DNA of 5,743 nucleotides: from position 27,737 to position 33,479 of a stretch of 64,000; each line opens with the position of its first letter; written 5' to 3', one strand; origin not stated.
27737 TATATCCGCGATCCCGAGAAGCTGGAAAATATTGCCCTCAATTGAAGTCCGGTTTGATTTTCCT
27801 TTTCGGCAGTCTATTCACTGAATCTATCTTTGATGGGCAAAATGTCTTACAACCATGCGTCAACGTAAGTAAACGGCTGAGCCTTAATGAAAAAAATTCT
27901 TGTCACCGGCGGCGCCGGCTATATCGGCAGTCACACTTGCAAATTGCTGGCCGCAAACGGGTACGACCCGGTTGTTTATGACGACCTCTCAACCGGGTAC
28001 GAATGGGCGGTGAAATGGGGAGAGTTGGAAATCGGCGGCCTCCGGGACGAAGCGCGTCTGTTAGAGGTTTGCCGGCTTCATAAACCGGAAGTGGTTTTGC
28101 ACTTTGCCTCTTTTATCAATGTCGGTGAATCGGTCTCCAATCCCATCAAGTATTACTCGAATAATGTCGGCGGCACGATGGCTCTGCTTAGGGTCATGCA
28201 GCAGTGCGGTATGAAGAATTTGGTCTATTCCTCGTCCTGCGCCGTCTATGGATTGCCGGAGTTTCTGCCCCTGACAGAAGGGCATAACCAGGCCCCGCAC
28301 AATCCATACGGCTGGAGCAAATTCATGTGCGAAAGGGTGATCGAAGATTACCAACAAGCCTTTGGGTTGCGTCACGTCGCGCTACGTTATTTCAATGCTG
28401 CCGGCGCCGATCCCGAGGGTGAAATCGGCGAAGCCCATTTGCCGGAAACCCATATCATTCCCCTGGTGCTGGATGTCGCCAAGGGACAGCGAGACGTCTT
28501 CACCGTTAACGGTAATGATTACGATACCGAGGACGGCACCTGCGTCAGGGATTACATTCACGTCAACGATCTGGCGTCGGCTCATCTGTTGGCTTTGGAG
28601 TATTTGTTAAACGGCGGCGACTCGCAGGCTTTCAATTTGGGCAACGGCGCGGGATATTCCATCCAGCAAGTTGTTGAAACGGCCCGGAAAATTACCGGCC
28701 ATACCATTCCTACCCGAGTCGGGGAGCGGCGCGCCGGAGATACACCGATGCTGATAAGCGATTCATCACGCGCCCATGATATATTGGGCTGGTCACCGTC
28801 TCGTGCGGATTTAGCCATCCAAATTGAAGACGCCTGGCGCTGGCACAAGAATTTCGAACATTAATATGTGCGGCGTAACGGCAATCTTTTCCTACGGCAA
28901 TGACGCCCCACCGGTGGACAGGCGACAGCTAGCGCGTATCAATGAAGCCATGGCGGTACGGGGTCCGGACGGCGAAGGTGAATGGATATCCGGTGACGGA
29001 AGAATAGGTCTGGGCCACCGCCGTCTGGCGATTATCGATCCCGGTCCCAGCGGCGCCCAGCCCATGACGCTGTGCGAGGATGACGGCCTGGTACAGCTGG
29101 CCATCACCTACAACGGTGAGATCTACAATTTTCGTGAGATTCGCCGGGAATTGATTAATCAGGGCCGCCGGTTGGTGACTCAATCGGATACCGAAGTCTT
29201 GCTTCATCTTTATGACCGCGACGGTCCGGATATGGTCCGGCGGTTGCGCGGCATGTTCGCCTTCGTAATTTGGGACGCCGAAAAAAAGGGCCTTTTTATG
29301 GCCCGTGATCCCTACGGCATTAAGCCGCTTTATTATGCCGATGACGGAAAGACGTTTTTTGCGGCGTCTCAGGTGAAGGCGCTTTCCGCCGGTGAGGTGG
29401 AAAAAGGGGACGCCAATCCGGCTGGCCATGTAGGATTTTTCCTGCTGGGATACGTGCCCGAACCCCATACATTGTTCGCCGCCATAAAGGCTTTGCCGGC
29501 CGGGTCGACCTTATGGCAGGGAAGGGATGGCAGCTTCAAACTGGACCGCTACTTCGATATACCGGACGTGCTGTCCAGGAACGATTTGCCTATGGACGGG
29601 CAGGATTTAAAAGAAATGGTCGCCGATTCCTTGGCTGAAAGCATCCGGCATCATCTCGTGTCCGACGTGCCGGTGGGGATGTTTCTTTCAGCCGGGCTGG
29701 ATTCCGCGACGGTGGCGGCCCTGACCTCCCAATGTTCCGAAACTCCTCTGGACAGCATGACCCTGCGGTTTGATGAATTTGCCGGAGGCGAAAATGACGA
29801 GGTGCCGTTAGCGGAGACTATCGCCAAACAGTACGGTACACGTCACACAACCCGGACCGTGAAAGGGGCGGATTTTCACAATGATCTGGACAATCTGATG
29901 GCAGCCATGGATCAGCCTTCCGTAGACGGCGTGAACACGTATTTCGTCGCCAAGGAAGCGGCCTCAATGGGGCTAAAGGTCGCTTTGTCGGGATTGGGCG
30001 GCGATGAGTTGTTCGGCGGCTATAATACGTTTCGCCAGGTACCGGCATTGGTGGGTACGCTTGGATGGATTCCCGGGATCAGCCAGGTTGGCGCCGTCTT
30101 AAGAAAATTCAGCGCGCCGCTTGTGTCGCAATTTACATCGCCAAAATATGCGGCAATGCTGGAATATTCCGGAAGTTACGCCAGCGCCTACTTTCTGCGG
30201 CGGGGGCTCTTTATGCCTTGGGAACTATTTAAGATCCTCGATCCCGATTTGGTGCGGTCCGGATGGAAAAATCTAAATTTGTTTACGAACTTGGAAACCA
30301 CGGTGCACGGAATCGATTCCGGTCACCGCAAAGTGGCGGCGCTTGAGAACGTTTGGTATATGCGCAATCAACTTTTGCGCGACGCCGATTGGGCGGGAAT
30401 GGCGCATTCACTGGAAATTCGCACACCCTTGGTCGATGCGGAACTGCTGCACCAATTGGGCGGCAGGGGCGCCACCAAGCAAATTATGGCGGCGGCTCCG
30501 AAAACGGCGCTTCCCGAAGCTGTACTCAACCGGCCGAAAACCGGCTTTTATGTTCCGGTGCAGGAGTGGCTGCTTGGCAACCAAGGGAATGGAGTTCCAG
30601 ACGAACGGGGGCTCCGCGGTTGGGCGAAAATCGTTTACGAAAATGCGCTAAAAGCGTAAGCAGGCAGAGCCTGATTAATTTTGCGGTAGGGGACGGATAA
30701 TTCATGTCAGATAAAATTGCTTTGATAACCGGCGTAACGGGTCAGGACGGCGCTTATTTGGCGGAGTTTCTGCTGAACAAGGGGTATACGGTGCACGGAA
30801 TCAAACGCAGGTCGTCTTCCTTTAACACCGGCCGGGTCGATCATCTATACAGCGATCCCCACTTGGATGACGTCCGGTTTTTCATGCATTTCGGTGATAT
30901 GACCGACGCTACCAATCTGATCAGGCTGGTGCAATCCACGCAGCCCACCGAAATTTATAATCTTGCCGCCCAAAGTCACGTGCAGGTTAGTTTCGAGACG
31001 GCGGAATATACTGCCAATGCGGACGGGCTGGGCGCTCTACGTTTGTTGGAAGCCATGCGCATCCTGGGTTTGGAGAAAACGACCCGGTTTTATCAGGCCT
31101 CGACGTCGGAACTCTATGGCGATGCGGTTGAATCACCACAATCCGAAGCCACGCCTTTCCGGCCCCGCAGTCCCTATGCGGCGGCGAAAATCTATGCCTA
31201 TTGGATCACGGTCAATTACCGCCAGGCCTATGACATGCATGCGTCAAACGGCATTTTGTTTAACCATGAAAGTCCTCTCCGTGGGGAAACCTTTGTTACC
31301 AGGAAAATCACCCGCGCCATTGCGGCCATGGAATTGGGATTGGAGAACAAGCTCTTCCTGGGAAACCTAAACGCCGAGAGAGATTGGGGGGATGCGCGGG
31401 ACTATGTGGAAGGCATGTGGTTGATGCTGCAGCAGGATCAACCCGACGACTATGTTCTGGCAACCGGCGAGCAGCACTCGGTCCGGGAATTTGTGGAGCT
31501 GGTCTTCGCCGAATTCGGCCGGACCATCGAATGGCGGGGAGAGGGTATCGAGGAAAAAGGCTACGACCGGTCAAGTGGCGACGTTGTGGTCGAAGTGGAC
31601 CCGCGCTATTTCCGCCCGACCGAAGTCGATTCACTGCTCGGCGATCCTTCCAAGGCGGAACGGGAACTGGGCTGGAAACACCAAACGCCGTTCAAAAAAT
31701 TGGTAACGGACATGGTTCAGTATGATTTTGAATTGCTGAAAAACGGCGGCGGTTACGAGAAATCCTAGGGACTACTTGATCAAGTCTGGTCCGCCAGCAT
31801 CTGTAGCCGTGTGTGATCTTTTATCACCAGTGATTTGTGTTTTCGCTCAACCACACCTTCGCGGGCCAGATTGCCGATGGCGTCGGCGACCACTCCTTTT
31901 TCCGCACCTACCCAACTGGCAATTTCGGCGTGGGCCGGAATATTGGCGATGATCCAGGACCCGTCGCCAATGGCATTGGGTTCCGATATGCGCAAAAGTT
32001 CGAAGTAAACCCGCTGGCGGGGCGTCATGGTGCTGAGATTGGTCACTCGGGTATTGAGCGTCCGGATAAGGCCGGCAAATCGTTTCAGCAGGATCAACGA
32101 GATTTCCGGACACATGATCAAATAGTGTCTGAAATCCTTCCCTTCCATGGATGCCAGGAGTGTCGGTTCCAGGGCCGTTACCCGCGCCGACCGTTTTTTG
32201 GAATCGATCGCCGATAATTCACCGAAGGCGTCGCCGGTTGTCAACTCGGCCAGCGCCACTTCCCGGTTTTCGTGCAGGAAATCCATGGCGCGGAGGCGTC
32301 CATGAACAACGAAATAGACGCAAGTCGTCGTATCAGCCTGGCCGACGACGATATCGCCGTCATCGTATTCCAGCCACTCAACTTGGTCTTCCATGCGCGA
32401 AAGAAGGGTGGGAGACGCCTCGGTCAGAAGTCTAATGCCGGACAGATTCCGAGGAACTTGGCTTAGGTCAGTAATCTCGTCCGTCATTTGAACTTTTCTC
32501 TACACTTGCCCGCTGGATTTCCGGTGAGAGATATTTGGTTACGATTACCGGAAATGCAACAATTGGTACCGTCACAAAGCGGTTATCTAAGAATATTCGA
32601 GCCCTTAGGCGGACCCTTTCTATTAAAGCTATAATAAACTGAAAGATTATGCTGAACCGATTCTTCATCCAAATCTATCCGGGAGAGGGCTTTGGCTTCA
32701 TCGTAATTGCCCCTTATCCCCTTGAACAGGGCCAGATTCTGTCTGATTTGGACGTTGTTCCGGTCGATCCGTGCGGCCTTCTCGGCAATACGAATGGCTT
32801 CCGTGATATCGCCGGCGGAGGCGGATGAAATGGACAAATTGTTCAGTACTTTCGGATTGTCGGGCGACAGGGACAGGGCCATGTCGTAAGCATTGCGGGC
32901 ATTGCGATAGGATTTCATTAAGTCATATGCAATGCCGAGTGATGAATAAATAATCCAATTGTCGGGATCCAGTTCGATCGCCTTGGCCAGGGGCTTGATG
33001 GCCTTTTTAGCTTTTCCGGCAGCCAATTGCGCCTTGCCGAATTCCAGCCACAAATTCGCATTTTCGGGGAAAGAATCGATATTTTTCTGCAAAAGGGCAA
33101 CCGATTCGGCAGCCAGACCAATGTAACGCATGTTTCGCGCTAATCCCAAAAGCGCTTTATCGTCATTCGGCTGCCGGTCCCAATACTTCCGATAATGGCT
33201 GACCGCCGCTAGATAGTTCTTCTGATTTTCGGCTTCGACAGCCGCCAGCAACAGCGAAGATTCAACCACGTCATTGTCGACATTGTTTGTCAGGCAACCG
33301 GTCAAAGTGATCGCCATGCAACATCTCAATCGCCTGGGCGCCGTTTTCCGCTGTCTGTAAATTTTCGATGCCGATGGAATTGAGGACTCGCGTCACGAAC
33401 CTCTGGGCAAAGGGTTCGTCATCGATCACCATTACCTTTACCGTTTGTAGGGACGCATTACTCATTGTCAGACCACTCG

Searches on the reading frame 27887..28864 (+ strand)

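Call 6: search_protein_families(library=pfam, proteins=[window:27887-28864:+])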
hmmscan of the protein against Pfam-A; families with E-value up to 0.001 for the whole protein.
window:27887-28864:+ (325 aa): 6 families
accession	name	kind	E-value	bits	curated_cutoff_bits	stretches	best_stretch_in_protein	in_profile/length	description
PF01370.27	Epimerase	-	1.6e-52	178.8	20.9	1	4-252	1-240/240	NAD dependent epimerase/dehydratase family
PF16363.11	GDP_Man_Dehyd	-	8e-49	167.3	27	1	5-305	1-322/332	GDP-mannose 4,6 dehydratase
PF01073.25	3Beta_HSD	-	1.8e-14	53.9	22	1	5-152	1-157/280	3-beta hydroxysteroid dehydrogenase/isomerase family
PF04321.23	RmlD_sub_bind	-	1.1e-11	44.8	27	1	3-158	2-142/287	RmlD substrate binding domain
PF02719.21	Polysacc_synt_2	-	1.2e-11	44.8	20.2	1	4-173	1-173/293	Polysaccharide biosynthesis protein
PF07993.18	NAD_binding_4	-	2.1e-07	30.8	20.1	1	68-173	90-209/258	Male sterility protein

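Call 7: search_protein_families(library=ncbifam, proteins=[window:27887-28864:+])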
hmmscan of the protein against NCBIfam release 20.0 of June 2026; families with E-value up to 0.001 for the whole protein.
window:27887-28864:+ (325 aa): 22 families
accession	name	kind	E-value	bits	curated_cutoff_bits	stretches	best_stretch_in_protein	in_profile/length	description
TIGR01179.1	galE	equivalog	1.8e-128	428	262.3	1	3-323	1-328/332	UDP-glucose 4-epimerase GalE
NF007956.0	PRK10675.1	subfamily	7.2e-80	268.6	394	1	3-321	2-330/338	UDP-glucose 4-epimerase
TIGR02197.1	heptose_epim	equivalog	1.6e-27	96.5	274.6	1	4-271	1-261/316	ADP-glyceromanno-heptose 6-epimerase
TIGR04180.1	EDH_00030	hypoth_equivalog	4.1e-26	91.7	475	1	4-305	1-295/297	NAD-dependent 4,6-dehydratase LegB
TIGR01181.1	dTDP_gluc_dehyt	equivalog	6.4e-25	87.9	365.1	1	3-321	1-312/321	dTDP-glucose 4,6-dehydratase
TIGR02622.1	CDP_4_6_dhtase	equivalog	3.9e-21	75.6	278.45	1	2-323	5-333/352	CDP-glucose 4,6-dehydratase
TIGR03466.1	HpnA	hypoth_equivalog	7.6e-18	64.5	367.65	1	3-276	2-252/327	hopanoid-associated sugar epimerase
NF007490.0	PRK10084.1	subfamily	2.8e-14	52.9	649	1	3-106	2-113/361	dTDP-glucose 4,6-dehydratase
NF011728.1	PRK15181.1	equivalog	6.5e-14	51.7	760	1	2-236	16-248/348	Vi polysaccharide biosynthesis UDP-N-acetylglucosaminuronic acid C-4 epimerase TviC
NF007582.0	PRK10217.1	equivalog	7.3e-14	51.6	698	1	1-269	1-269/355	dTDP-glucose 4,6-dehydratase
NF008360.0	PRK11150.1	equivalog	6.7e-13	48.5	452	1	4-266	2-250/310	ADP-glyceromanno-heptose 6-epimerase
NF042422.1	oxyalk_red_OleD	equivalog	1.1e-12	47.9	580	1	3-267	2-247/329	2-alkyl-3-oxoalkanoate reductase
NF042423.1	oxyalk_red_Shew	equivalog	2.2e-12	46.7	580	1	2-251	9-238/331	2-alkyl-3-oxoalkanoate reductase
TIGR01214.1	rmlD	equivalog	1.2e-11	44.2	224.05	1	3-164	1-147/285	dTDP-4-dehydrorhamnose reductase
NF043036.1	ErythonDh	equivalog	3.2e-11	43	325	1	3-157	2-165/321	D-erythronate dehydrogenase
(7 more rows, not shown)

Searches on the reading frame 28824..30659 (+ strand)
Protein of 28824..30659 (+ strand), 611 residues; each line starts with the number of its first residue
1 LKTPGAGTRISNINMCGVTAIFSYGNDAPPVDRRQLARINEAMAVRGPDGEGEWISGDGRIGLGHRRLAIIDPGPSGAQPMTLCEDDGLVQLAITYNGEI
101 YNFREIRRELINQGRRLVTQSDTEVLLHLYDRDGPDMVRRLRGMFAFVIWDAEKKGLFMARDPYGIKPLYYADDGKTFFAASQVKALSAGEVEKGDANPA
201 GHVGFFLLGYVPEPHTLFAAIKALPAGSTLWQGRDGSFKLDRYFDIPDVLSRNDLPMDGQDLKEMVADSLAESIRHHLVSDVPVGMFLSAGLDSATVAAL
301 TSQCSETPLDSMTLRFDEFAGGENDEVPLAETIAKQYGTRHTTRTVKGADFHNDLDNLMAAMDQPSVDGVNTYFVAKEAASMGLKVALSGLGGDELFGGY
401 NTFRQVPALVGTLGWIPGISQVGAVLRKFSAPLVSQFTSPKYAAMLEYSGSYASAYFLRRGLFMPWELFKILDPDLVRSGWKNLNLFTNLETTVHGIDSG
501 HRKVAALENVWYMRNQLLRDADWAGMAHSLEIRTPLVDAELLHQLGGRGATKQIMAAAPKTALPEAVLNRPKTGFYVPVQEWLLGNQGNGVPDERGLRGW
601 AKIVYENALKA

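Call 6: search_protein_families(library=pfam, proteins=[window:28824-30659:+])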
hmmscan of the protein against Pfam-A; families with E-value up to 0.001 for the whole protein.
window:28824-30659:+ (611 aa): 4 families
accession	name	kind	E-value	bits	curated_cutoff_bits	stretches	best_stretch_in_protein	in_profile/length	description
PF00733.27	Asn_synthase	-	3.9e-57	194.9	21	1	266-584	2-297/354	Asparagine synthase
PF13537.11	GATase_7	-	8.9e-42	142.4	25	1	65-188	1-122/123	Glutamine amidotransferase domain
PF13522.11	GATase_6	-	5.2e-40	136.9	27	1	48-182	1-129/130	Glutamine amidotransferase domain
PF12481.13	DUF3700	-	1.5e-05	25.1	27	1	136-179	124-167/228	Aluminium induced protein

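Call 7: search_protein_families(library=ncbifam, proteins=[window:28824-30659:+])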
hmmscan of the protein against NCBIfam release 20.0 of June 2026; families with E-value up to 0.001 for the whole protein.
window:28824-30659:+ (611 aa): 9 families
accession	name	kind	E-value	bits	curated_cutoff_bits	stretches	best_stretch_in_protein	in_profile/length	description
TIGR01536.1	asn_synth_AEB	equivalog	2.1e-111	373.5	267.1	1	16-575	1-517/517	asparagine synthase (glutamine-hydrolyzing)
TIGR03108.1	eps_aminotran_1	hypoth_equivalog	8.5e-108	361.7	816.9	1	15-586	1-572/628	XrtA/PEP-CTERM system amidotransferase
TIGR03104.1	trio_amidotrans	equivalog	4e-93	312.7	570.1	1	15-406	1-386/589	N-acetylglutaminylglutamine amidotransferase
NF006949.0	PRK09431.1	equivalog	2.9e-74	250.6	499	2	15-202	1-179/554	asparagine synthase B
NF033535.1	lass_lactam_cya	exception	7.6e-48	163.5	525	1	15-430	1-407/668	lasso peptide isopeptide bond-forming cyclase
TIGR01134.1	purF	equivalog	9.9e-15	54.8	350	1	61-199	66-211/432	amidophosphoribosyltransferase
NF033561.1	macrolact_Ik_Al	subfamily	2e-12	46.5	300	1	122-398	59-332/561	albusnodin/ikarugamycin family macrolactam cyclase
NF001484.0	PRK00331.1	subfamily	1.2e-09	37.1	381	1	58-188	64-199/601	isomerizing glutamine--fructose-6-phosphate transaminase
TIGR01135.1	glmS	equivalog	4.2e-09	35.4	418.05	1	59-187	64-197/607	glutamine--fructose-6-phosphate transaminase (isomerizing)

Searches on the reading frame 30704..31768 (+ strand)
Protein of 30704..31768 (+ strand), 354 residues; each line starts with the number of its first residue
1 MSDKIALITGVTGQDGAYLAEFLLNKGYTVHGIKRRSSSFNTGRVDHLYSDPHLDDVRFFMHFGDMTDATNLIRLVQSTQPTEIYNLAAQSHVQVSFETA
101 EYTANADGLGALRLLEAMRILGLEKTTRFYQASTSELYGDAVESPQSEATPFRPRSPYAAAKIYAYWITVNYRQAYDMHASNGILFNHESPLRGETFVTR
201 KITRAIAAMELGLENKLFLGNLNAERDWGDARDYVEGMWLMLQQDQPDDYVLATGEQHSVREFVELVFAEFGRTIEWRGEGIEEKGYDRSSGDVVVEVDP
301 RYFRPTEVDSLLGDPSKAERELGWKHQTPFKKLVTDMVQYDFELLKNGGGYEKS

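Call 6: search_protein_families(library=pfam, proteins=[window:30704-31768:+])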
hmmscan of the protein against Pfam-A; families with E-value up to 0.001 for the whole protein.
window:30704-31768:+ (354 aa): 3 families
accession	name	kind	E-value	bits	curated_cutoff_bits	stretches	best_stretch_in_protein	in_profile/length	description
PF16363.11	GDP_Man_Dehyd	-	6.6e-153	509.4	27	1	7-337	1-332/332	GDP-mannose 4,6 dehydratase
PF01370.27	Epimerase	-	1.7e-73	247.4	20.9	1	6-253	1-240/240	NAD dependent epimerase/dehydratase family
PF04321.23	RmlD_sub_bind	-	6.5e-05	22.6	27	1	7-163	4-130/287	RmlD substrate binding domain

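Call 7: search_protein_families(library=ncbifam, proteins=[window:30704-31768:+])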
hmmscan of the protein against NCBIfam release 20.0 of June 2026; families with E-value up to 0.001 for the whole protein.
window:30704-31768:+ (354 aa): 13 families
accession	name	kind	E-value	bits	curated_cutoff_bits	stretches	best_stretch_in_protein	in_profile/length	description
TIGR01472.1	gmd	equivalog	1.8e-181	602.8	415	1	4-344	1-341/342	GDP-mannose 4,6-dehydratase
TIGR01181.1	dTDP_gluc_dehyt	equivalog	1.5e-27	96.5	365.1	1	54-340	47-310/321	dTDP-glucose 4,6-dehydratase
TIGR04180.1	EDH_00030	hypoth_equivalog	3.9e-27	95.1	475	1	7-277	2-262/297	NAD-dependent 4,6-dehydratase LegB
TIGR02622.1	CDP_4_6_dhtase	equivalog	5.2e-17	62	278.45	1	3-178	4-174/352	CDP-glucose 4,6-dehydratase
TIGR01179.1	galE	equivalog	1.6e-16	60.1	262.3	1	7-337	3-321/332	UDP-glucose 4-epimerase GalE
NF007582.0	PRK10217.1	equivalog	1.2e-14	54.2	698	1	54-340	48-330/355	dTDP-glucose 4,6-dehydratase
NF007490.0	PRK10084.1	subfamily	7.5e-11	41.6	649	1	55-244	48-249/361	dTDP-glucose 4,6-dehydratase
NF011728.1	PRK15181.1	equivalog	2.7e-08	33.2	760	1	3-182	15-189/348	Vi polysaccharide biosynthesis UDP-N-acetylglucosaminuronic acid C-4 epimerase TviC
NF043036.1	ErythonDh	equivalog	4.7e-08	32.6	325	1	7-172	4-163/321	D-erythronate dehydrogenase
NF007956.0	PRK10675.1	subfamily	3.2e-07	29.8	394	1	7-340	4-328/338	UDP-glucose 4-epimerase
TIGR03466.1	HpnA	hypoth_equivalog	1e-05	24.6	367.65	1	6-154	3-134/327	hopanoid-associated sugar epimerase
NF052578.1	StrlDmthSdmBMthl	equivalog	0.00012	22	600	1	6-265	3-239/328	sterol demethylase protein SdmB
NF042422.1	oxyalk_red_OleD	equivalog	0.00045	19.7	580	0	7-165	4-146/329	2-alkyl-3-oxoalkanoate reductase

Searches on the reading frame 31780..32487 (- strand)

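Call 29: search_protein_families(library=pfam, proteins=[window:31780-32487:-], max_evalue=0.00001)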
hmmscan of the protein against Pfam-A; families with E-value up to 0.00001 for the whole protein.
window:31780-32487:- (235 aa): 2 families
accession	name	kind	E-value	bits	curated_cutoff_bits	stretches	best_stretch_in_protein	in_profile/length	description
PF00027.35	cNMP_binding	-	3.3e-16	59.5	27.5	1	40-122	3-85/89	Cyclic nucleotide-binding domain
PF13545.12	HTH_Crp_2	-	6.5e-06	26.5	27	0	158-229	1-68/70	Crp-like helix-turn-helix domain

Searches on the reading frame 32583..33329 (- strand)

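Call 29: search_protein_families(library=pfam, proteins=[window:32583-33329:-], max_evalue=0.00001)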
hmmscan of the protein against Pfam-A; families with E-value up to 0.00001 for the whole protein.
window:32583-33329:- (248 aa): 13 families
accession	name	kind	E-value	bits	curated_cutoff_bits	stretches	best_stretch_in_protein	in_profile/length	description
PF13431.12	TPR_17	-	6.5e-18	63.9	24.4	0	116-144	4-32/34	Tetratricopeptide repeat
PF14559.12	TPR_19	-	9.7e-17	61.5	25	0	74-130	8-63/68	Tetratricopeptide repeat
PF13428.12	TPR_14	-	5.7e-15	54.8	23.5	0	92-130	2-40/44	Tetratricopeptide repeat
PF07719.23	TPR_2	-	2.3e-14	52.7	27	0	127-158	3-34/34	Tetratricopeptide repeat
PF23914.1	TPR_CcmH_CycH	-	8.2e-13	48.9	42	1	80-180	39-142/158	Cytochrome c-type biogenesis protein H TPR domain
PF13414.12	TPR_11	-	1.8e-12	47.2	26.8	1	98-135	1-38/42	TPR repeat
PF13181.12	TPR_8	-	9e-12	44.6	25.7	0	91-124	1-34/34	Tetratricopeptide repeat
PF00515.34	TPR_1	-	1.1e-11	44.5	27.8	0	127-158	3-34/34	Tetratricopeptide repeat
PF13432.12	TPR_16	-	1.2e-09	38.8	32.7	0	64-124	4-64/65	Tetratricopeptide repeat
PF13424.12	TPR_12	-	2.1e-08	34.7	30.1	0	60-121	6-75/77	Tetratricopeptide repeat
PF25063.1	ARM_TT21_C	-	2.9e-07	31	35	1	19-198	20-203/209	Tetratricopeptide repeat protein 21 C-terminal ARM domain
PF13174.12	TPR_6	-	3e-07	31.1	26.3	0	98-123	7-32/33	Tetratricopeptide repeat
PF24575.1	TPR_Slam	-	6.3e-06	27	35.2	0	30-65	54-89/104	Surface lipoprotein assembly modifier, N-terminal TPR repeats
